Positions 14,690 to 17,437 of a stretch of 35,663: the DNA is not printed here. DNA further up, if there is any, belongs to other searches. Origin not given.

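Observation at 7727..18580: Mo-hydroxylase + FdrA/DUF1116/DUF2877 + cyclase-hydrolase + CoA-transferase + amidase: candidate undescribed cyclic-ureide to oxalurate/oxamate/oxalate pathway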

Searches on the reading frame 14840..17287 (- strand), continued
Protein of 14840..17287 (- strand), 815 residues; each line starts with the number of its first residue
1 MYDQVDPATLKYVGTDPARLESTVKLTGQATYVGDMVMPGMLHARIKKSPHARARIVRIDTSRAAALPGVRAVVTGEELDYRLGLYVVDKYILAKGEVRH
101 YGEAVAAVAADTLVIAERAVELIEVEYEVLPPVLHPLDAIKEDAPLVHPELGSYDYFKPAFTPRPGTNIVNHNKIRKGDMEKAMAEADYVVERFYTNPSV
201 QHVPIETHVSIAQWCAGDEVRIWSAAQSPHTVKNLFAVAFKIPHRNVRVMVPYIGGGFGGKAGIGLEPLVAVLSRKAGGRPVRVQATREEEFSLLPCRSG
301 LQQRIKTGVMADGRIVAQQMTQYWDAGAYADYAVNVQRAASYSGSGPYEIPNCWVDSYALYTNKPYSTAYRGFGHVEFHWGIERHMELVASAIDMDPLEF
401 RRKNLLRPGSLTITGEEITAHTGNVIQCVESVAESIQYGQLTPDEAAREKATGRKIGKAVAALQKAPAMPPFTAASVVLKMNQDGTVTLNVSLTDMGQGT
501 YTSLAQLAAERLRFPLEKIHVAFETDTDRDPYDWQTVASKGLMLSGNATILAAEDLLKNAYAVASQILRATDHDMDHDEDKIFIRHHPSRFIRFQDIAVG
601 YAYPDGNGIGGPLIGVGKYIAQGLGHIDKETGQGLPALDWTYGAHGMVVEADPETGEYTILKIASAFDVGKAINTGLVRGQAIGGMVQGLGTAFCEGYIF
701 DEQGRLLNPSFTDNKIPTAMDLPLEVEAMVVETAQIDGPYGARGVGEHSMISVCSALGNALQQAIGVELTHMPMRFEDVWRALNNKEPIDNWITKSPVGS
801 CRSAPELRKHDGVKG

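Call 71: find_related_loci(query=L175:16404-17834:+, collection=genome_contigs, flank=10000)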
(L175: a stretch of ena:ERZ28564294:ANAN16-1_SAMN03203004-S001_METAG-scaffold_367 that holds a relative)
Query L175:16404-17834:+ (476 aa) in genome_contigs; peptide patterns used: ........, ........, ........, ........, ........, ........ (x = any residue, [..] = any of these).
600 stretches matched a pattern (row limit reached: there are more); 588 encode a relative of the query (tblastn E <= 1e-3); the best 80 are kept; 80 distinct loci.
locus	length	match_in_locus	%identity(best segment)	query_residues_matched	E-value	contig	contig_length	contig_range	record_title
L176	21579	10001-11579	100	1-476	0e+0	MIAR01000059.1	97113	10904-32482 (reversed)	MAG: Spirochaetes bacterium GWB1_60_80 gwb1_scaffold_915, whole genome shotgun sequence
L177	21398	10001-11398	82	10-475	0e+0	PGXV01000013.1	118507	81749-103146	MAG: Spirochaetae bacterium HGW-Spirochaetae-3 08E140C01_z5_2013_Ig3399_v2_scaffold_249, whole genome shotgun sequence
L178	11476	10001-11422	79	3-476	0e+0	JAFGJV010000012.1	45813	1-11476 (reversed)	MAG: Spirochaetales bacterium isolate Zod_Metabat.296 k87_2362858, whole genome shotgun sequence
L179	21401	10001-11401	81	10-476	0e+0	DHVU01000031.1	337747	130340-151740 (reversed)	MAG TPA_asm: Spirochaetaceae bacterium UBA5200 UBA5200_contig_2811, whole genome shotgun sequence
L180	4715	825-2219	76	10-476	0e+0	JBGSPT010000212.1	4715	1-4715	MAG: Treponematales bacterium isolate JTS-AC310 k141_3828233, whole genome shotgun sequence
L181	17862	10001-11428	74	1-474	0e+0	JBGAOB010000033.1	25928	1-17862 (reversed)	MAG: Candidatus Eisenbacteria bacterium isolate MAG_AAO_H10.41 AAOH10-41_opera_contig_6124, whole genome shotgun sequenc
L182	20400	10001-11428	74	1-474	0e+0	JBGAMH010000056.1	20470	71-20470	MAG: Candidatus Eisenbacteria bacterium isolate MAG_MBR_H10.5 MBRH10-5_opera_contig_8902, whole genome shotgun sequence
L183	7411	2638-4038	77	10-476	0e+0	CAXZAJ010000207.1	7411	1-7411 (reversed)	MAG: uncultured bacterium isolate ERR13599002_concoct_79 genome assembly, contig: ERZ24875815.2564, whole genome shotgun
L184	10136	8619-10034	74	1-472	0e+0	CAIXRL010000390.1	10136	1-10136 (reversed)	MAG: Candidatus Eisenbacteria bacterium isolate AlinenSediments_bin-1799 genome assembly, contig: bin-1799:390/850, whol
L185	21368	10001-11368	76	17-472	0e+0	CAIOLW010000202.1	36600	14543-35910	uncultured bacterium isolate LJ_bin-5039 genome assembly, contig: bin-5039:202/391, whole genome shotgun sequence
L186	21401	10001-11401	81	10-476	0e+0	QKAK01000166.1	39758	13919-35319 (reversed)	MAG: Spirochaetes bacterium isolate SZUA-370 scaffold_1802, whole genome shotgun sequence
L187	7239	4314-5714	73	10-476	0e+0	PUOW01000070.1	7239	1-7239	MAG: Spirochaetaceae bacterium isolate B1Sed10_122m B1-Sed10-C15898, whole genome shotgun sequence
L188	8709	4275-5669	75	10-476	0e+0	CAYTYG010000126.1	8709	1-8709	MAG TPA_asm: uncultured Treponema sp. isolate SRP192927_co6_748 genome assembly, contig: NODE_21338_length_8709_cov_3.56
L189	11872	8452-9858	72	10-475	0e+0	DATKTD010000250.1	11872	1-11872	MAG TPA_asm: Rectinemataceae bacterium isolate SMAG_U14072 k141_1060104, whole genome shotgun sequence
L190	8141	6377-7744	73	10-465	0e+0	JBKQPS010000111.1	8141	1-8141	MAG: Spirochaetia bacterium isolate MGr1A1B1C__bin_146 MGr1A1B1C_000000105270, whole genome shotgun sequence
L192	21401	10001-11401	73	10-476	0e+0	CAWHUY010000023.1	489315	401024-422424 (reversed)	MAG: uncultured Spirochaetota bacterium isolate MFD02416.bin.2.175 genome assembly, contig: contig_75213, whole genome s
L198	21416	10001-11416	72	7-475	0e+0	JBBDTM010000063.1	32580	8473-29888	MAG: Alkalispirochaeta sp. isolate LejiaC_59_14 Lejia_C_3134_length_32580_cov_8, whole genome shotgun sequence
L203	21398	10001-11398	72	9-474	0e+0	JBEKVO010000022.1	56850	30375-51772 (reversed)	MAG: Rectinemataceae bacterium isolate SPRUCE 606 SPRUCE_606_22, whole genome shotgun sequence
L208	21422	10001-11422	70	3-476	0e+0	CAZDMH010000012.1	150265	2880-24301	MAG TPA_asm: uncultured Spirochaetales bacterium isolate binchicken_co151_533 genome assembly, contig: NODE_69_length_15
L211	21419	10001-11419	71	2-474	0e+0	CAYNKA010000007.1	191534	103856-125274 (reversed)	MAG TPA_asm: uncultured Spirochaetaceae bacterium isolate binchicken_co20_228 genome assembly, contig: NODE_146_length_1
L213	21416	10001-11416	69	3-474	0e+0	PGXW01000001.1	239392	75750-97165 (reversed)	MAG: Spirochaetae bacterium HGW-Spirochaetae-2 08E140C01_scaffold_195, whole genome shotgun sequence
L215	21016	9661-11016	72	10-461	0e+0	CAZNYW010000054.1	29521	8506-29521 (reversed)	MAG TPA_asm: uncultured Spirochaetales bacterium isolate binchicken_co150_687 genome assembly, contig: NODE_3312_length_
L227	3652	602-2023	66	3-475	0e+0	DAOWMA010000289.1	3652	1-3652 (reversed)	MAG TPA_asm: Spirochaetaceae bacterium isolate CSMAG_2990 CSMAG_2990_k141_1256871_length_3652_cov_53.9903, whole genome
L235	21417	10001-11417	74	7-474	0e+0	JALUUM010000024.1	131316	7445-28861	MAG: Spirochaetales bacterium isolate 128-326_metabat1_scaf2bin.014 128-326_scaffold_27_c1, whole genome shotgun sequenc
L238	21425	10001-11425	67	1-471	0e+0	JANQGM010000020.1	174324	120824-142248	MAG: Candidatus Bipolaricaulota bacterium isolate PL23b_bin.46 k99_1092999, whole genome shotgun sequence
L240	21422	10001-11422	65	3-476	0e+0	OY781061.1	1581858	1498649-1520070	MAG: Candidatus Cloacimonadota bacterium isolate d61283ab-f090-4083-af93-b05ca963783c genome assembly, chromosome: 1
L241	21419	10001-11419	63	5-472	0e+0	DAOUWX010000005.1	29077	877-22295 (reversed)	MAG TPA_asm: Atribacterota bacterium isolate CSMAG_886 CSMAG_886_k141_18427_length_29077_cov_26.0000, whole genome shotg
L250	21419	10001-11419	61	7-476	0e+0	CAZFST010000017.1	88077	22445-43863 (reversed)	MAG TPA_asm: uncultured Fusibacter sp. isolate SRP302447_co2_668 genome assembly, contig: NODE_835_length_88077_cov_20.8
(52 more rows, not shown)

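Call 74: search_protein_families(library=pfam, proteins=[L213:15385-16323:+, L238:13925-14770:+, L250:6583-7209:+, L192:14733-15404:+, L235:4804-6354:+, L227:3-599:+, L215:7019-7408:+, L241:2356-3876:+, L208:16512-17582:+, L208:17579-18514:+])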
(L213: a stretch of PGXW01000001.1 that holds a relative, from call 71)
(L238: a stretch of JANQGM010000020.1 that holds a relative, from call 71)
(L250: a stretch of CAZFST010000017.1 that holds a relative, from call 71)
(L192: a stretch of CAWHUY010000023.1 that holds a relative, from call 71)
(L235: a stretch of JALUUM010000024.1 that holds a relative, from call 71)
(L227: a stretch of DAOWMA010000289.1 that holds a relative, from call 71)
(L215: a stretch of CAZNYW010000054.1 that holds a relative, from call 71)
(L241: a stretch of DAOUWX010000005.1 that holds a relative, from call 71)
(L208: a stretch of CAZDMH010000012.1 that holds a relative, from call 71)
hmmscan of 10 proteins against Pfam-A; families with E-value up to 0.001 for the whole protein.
L213:15385-16323:+ (312 aa): 1 family
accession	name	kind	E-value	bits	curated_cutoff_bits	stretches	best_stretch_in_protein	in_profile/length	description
PF11392.14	AllH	-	2.5e-23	83.2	25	1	187-303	1-108/109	Oxamate carbamoyltransferase subunit AllH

L238:13925-14770:+ (281 aa): 1 family
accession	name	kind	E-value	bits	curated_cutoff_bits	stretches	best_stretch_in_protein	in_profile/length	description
PF11392.14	AllH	-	3.5e-19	69.9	25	1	163-274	2-108/109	Oxamate carbamoyltransferase subunit AllH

L250:6583-7209:+ (208 aa): 2 families
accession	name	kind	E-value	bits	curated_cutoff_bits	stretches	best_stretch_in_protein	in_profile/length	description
PF12804.13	NTP_transf_3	-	1.3e-34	120.2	27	1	18-177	1-157/160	MobA-like NTP transferase domain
PF01128.25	IspD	-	0.00049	20.4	27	1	16-68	1-55/221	2-C-methyl-D-erythritol 4-phosphate cytidylyltransferase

L192:14733-15404:+ (223 aa): 5 families
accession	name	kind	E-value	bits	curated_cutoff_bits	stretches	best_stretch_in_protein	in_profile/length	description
PF07729.17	FCD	-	8.6e-22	78.3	24.3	1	78-200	1-123/125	FCD domain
PF00392.27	GntR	-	6.7e-19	67.7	27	1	7-68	2-64/64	Bacterial regulatory proteins, gntR family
PF08279.18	HTH_11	-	1.7e-05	25.1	25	1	27-66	15-54/55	HTH domain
PF13412.12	HTH_24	-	0.00028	20.8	21.9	0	28-59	17-48/48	Winged helix-turn-helix DNA-binding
PF01978.25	TrmB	-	0.00049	20.3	25.6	0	28-64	22-58/68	Sugar-specific transcriptional regulator TrmB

L235:4804-6354:+ (516 aa): 3 families
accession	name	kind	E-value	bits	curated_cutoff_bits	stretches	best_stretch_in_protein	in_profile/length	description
PF01039.27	Carboxyl_trans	-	1.6e-191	637.7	22.3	1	29-514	2-493/493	Carboxyl transferase domain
PF03255.19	ACCA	-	2e-13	50.6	23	1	278-451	62-240/310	Acetyl co-enzyme A carboxylase carboxyltransferase-like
PF06833.16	MdcE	-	1e-05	25.8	32.7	1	355-441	28-114/196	Malonate decarboxylase gamma subunit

L227:3-599:+ (198 aa): 1 family
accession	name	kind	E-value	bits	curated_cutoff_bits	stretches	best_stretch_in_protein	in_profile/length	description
PF00549.24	Ligase_CoA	-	2.5e-29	102.4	24.5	1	30-189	1-125/128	CoA-ligase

L215:7019-7408:+ (129 aa): 0 families

L241:2356-3876:+ (506 aa): 3 families
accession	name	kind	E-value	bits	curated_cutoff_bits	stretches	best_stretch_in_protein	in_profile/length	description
PF00005.33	ABC_tran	-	3.3e-47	161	25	2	25-173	2-137/137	ABC transporter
PF13304.12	AAA_21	-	2.8e-06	28.1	27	0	148-204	241-300/304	AAA domain, putative AbiEii toxin, Type IV TA system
PF00308.24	Bac_DnaA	-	6.4e-05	23.6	23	1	150-214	85-151/162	Bacterial DnaA ATPAse domain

L208:16512-17582:+ (356 aa): 1 family
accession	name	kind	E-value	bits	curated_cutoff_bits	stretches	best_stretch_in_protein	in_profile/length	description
PF02653.21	BPD_transp_2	-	1e-42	146.6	26.8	1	66-342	3-269/269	Branched-chain amino acid transport system / permease component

L208:17579-18514:+ (311 aa): 1 family
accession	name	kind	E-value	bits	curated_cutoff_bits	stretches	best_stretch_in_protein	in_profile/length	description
PF02653.21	BPD_transp_2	-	3.1e-36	125.4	26.8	1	15-291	3-269/269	Branched-chain amino acid transport system / permease component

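Call 77: search_protein_families(library=pfam, proteins=[L235:6379-6726:+, L235:6730-7197:+, L235:7207-8316:+, L240:13646-14485:+, L240:14508-15680:+, L240:15691-16041:+, L198:12488-14017:-, L198:14032-15666:-, L211:14726-15976:+, L208:13600-14913:-])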
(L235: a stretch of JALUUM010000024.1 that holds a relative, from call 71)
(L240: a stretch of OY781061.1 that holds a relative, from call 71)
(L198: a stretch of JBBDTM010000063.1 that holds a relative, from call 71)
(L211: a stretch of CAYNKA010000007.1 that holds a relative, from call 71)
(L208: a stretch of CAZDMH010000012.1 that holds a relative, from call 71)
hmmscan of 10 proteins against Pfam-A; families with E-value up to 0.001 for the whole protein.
L235:6379-6726:+ (115 aa): 1 family
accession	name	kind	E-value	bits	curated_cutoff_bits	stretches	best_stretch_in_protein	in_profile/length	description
PF04277.18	OAD_gamma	-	2.8e-08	34.7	27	1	11-74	5-70/76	Oxaloacetate decarboxylase, gamma chain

L235:6730-7197:+ (155 aa): 6 families
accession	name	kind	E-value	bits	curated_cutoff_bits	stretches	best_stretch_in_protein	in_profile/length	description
PF00364.28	Biotin_lipoyl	-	1.4e-16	60.5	22.1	1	95-154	15-73/73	Biotin-requiring enzyme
PF13533.13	Biotin_lipoyl_2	-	5.6e-14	52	29.8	2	91-117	5-31/32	Biotin-lipoyl like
PF13437.12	HlyD_3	-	3.8e-09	37.7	22.2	0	89-118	2-31/106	HlyD family secretion protein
PF16576.10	HlyD_D23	-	2.5e-08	33.9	30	0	120-154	105-139/214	Barrel-sandwich domain of CusB or HlyD membrane-fusion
PF05896.17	NQRA_N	-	2.6e-05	24.8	25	1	87-150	29-89/94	NqrA N-terminal barrel-sandwich hybrid domain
PF13375.12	RnfC_N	-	0.00014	22.3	25.6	1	98-145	42-88/101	RnfC Barrel sandwich hybrid domain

L235:7207-8316:+ (369 aa): 1 family
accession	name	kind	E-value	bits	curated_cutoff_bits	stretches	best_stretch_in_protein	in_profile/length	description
PF03977.18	OAD_beta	-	4.6e-163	542.7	31.6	1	19-367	1-348/349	Na+-transporting oxaloacetate decarboxylase beta subunit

L240:13646-14485:+ (279 aa): 3 families
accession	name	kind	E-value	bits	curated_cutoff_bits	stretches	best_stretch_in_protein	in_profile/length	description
PF06831.19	H2TH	-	2.4e-23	82.3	34.7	1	130-219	1-90/93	Formamidopyrimidine-DNA glycosylase H2TH domain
PF01149.29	Fapy_DNA_glyco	-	3.2e-21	76.6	25.5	1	1-114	1-116/117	Formamidopyrimidine-DNA glycosylase N-terminal domain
PF06827.20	zf-FPG_IleRS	-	6.1e-06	26.4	21.3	1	246-267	8-29/30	Zinc finger found in FPG and IleRS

L240:14508-15680:+ (390 aa): 4 families
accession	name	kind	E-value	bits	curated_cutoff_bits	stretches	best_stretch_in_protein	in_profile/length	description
PF19583.5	ODP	-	3.6e-23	82.9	27.2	1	34-223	3-194/194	ODP family beta lactamase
PF00753.33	Lactamase_B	-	2.1e-13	51.1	22.7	1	33-222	5-196/196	Metallo-beta-lactamase superfamily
PF00258.30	Flavodoxin_1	-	1.5e-10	41.8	25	1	251-362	1-122/143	Flavodoxin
PF12706.13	Lactamase_B_2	-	5.8e-05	23.2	27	1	46-147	4-115/200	Beta-lactamase superfamily domain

L240:15691-16041:+ (116 aa): 2 families
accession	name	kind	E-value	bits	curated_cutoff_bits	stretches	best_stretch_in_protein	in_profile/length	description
PF01880.24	Desulfoferrodox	-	1.6e-21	77.1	22.2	1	13-110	4-97/98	Desulfoferrodoxin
PF13501.12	SoxY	-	0.00054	20.6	28.4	1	35-114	29-105/112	Sulfur oxidation protein SoxY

L198:12488-14017:- (509 aa): 2 families
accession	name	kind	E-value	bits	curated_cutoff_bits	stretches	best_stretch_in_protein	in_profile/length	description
PF00501.34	AMP-binding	-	3.3e-68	230.7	29.9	1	121-356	151-384/384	AMP-binding enzyme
PF13193.12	AMP-binding_C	-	2e-18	67.5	24.5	1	406-482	1-76/76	AMP-binding enzyme C-terminal domain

L198:14032-15666:- (544 aa): 1 family
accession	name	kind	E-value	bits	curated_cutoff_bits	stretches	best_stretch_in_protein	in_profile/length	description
PF00474.23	SSF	-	8.4e-27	94.5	22.8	1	63-476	1-406/406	Sodium:solute symporter family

L211:14726-15976:+ (416 aa): 0 families

L208:13600-14913:- (437 aa): 0 families

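Call 95: find_homologous_proteins(query=L175:18216-19124:+, max_evalue=1e-40)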
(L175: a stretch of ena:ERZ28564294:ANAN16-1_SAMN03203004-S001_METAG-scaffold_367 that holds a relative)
Query L175:18216-19124:+ (302 aa): 2747 proteins with E <= 1e-40 among 3507 candidates; the best 120 are listed.
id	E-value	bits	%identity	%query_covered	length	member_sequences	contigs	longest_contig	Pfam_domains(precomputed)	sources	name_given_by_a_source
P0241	6.0e-192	655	94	96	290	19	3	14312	PF04199.20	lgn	-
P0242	6.9e-188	642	92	96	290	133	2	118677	PF04199.20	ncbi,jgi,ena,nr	ncbi:MAG: cyclase [Spirochaetae bacterium HGW-Spirochaetae-3]|nr:MAG: cyclase [Spirochaetae bacteriu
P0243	1.4e-186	638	92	96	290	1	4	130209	PF04199.20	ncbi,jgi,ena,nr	ncbi:MAG TPA: cyclase family protein [bacterium]|nr:cyclase family protein [bacterium]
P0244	4.6e-186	636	91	96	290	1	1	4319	PF04199.20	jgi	-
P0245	1.7e-184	631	89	96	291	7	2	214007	PF04199.20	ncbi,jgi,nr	ncbi:MAG: cyclase family protein [Clostridia bacterium]|jgi:kynurenine formamidase|nr:cyclase family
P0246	2.1e-183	627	88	96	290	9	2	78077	PF04199.20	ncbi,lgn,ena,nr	ncbi:MAG: cyclase family protein [Chrysiogenales bacterium]|nr:cyclase family protein [Candidatus Am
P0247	1.3e-181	621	88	96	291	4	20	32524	PF04199.20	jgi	jgi:arylformamidase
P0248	3.0e-178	610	86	95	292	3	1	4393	PF04199.20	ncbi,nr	ncbi:MAG: cyclase family protein [Treponema sp.]|nr:cyclase family protein [Treponema sp.]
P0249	2.0e-173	594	83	96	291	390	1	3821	PF04199.20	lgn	-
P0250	6.9e-172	589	83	95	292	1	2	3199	PF04199.20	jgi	jgi:arylformamidase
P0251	7.9e-172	589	82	96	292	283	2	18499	PF04199.20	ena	-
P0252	1.3e-170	585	81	97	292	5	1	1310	PF04199.20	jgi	-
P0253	1.6e-170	585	81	96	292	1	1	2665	PF04199.20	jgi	jgi:arylformamidase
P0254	2.7e-170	584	81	96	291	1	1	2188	PF04199.20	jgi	jgi:arylformamidase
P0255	6.4e-169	580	82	96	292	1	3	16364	PF04199.20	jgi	jgi:arylformamidase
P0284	7.1e-164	563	79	94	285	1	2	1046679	PF04199.20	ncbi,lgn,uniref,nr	ncbi:cyclase family protein [Spirochaeta isovalerica]|uniref:Kynurenine formamidase n=1 Tax=Spirocha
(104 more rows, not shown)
